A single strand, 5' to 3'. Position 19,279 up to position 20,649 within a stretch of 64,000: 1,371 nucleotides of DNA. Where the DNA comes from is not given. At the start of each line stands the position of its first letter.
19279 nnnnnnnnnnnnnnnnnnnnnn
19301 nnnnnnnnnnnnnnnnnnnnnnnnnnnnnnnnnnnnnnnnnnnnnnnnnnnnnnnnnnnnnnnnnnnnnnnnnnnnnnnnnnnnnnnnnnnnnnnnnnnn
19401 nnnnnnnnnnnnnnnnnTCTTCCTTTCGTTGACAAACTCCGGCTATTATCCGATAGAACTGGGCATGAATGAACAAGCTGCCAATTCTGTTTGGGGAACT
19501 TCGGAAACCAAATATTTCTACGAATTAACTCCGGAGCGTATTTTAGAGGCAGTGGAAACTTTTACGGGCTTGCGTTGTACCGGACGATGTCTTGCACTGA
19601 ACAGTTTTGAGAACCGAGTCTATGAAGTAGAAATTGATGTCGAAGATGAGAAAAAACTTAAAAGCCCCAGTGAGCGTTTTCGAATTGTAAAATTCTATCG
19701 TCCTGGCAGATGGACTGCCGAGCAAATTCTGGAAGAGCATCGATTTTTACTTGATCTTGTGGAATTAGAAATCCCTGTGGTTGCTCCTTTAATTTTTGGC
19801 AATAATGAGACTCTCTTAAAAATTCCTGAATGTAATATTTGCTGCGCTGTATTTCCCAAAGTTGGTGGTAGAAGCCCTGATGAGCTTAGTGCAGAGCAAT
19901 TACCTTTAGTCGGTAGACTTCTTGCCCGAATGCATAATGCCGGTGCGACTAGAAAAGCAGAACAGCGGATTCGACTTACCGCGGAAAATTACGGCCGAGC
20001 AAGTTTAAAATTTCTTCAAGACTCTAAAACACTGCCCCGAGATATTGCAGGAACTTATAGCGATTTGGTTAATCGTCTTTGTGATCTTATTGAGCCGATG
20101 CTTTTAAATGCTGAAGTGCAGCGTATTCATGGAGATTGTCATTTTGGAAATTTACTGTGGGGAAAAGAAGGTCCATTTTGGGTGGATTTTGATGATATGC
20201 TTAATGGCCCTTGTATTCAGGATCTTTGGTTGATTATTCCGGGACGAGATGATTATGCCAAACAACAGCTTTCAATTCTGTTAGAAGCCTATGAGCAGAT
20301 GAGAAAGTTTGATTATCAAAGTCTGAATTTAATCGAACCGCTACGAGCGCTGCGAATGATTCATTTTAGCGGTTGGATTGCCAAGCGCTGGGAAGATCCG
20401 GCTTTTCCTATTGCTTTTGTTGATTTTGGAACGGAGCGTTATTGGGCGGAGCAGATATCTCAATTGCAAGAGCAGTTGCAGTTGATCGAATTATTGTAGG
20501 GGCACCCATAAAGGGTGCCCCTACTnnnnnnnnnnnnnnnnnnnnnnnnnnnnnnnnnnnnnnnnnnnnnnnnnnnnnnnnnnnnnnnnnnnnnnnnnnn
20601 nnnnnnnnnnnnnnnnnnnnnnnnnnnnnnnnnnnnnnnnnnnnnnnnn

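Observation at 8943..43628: Family of GC-rich palindromic hairpin repeats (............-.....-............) at five gene ends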

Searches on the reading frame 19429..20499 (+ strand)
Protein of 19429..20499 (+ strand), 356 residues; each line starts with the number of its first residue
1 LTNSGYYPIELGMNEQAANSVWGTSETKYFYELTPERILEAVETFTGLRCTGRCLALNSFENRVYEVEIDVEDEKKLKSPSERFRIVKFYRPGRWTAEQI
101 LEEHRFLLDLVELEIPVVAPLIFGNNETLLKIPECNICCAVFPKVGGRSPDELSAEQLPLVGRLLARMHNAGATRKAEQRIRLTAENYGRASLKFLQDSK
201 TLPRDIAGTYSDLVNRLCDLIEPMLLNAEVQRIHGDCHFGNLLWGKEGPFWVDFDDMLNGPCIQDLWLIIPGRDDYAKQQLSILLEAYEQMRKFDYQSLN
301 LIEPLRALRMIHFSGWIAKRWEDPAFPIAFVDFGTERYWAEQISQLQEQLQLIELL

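Call 14: search_protein_families(library=ncbifam, proteins=[window:19429-20499:+])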
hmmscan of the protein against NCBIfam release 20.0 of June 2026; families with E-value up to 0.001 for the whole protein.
window:19429-20499:+ (356 aa): 2 families
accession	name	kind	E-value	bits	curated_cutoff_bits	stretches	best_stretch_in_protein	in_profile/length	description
NF008738.0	PRK11768.1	equivalog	5.6e-115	384.2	194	1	26-353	5-319/327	serine/threonine protein kinase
NF003558.0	PRK05231.1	equivalog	5.1e-08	32.3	271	1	97-305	58-269/322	homoserine kinase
